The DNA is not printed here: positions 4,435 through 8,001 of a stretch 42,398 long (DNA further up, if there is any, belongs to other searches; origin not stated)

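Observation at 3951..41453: Dispersed, frame-independent 12-mer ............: 5 exact and 6 near copies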

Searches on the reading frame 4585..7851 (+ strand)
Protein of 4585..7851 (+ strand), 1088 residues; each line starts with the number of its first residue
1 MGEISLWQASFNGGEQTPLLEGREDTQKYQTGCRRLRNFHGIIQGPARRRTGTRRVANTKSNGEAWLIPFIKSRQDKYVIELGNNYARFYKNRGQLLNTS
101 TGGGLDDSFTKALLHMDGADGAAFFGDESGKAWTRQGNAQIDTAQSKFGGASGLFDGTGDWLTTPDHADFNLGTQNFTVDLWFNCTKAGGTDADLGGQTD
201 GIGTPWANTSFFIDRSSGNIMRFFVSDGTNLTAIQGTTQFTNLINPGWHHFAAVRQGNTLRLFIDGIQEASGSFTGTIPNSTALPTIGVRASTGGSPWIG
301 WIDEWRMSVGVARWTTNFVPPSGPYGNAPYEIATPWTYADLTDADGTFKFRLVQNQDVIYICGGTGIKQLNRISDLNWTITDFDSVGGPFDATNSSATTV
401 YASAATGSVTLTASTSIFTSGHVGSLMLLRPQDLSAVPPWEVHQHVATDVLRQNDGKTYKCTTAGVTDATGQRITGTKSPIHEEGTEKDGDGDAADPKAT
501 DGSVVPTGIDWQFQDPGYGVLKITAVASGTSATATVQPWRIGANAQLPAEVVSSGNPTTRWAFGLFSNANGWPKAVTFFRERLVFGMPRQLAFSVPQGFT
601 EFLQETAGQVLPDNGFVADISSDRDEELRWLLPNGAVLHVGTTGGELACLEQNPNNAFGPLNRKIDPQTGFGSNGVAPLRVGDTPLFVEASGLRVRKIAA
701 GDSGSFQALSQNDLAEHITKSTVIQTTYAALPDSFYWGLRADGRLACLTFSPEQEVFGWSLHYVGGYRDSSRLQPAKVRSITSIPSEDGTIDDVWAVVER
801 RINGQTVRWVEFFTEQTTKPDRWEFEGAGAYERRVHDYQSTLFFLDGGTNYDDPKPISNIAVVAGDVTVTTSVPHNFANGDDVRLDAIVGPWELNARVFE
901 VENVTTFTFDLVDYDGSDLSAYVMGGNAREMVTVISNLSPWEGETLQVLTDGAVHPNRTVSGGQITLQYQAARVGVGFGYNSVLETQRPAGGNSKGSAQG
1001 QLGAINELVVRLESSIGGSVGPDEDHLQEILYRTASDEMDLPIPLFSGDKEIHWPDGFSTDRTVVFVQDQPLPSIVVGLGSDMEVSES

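Call 9: search_protein_families(library=phrogs, proteins=[window:4585-7851:+])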
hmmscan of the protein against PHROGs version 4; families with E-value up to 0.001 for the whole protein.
window:4585-7851:+ (1088 aa): 13 families
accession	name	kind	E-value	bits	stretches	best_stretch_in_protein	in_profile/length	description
phrog_376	-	tail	3.5e-163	545.7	1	1-1086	1-710/712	tail protein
phrog_20269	-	unknown function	3.8e-65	221.3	1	4-576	3-323/374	-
phrog_15566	-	tail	6.5e-48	164.6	1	549-1077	23-541/552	tail protein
phrog_3545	-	unknown function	2.7e-34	119.5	1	107-327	749-978/1115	-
phrog_24074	-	unknown function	3.8e-28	99.2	1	112-340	417-640/892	-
phrog_13163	-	tail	3.2e-20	72.7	1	118-326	520-718/976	baseplate wedge subunit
phrog_32294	-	tail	1.9e-18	65.6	1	128-328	422-610/2435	baseplate wedge subunit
phrog_18802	-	head and packaging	2.2e-17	62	1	137-325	829-1004/3007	virion structural protein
phrog_701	-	head and packaging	7.2e-16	56.1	1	132-325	4042-4222/6136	virion structural protein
phrog_38322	-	unknown function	3.7e-15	56.8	1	112-327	299-505/506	-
phrog_30010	-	unknown function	5.8e-13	49.4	1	702-977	199-463/517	-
phrog_8510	-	head and packaging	6.7e-09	35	1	129-322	511-695/1348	virion structural protein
phrog_584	-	tail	0.00077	20.3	0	852-931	18-94/218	major tail protein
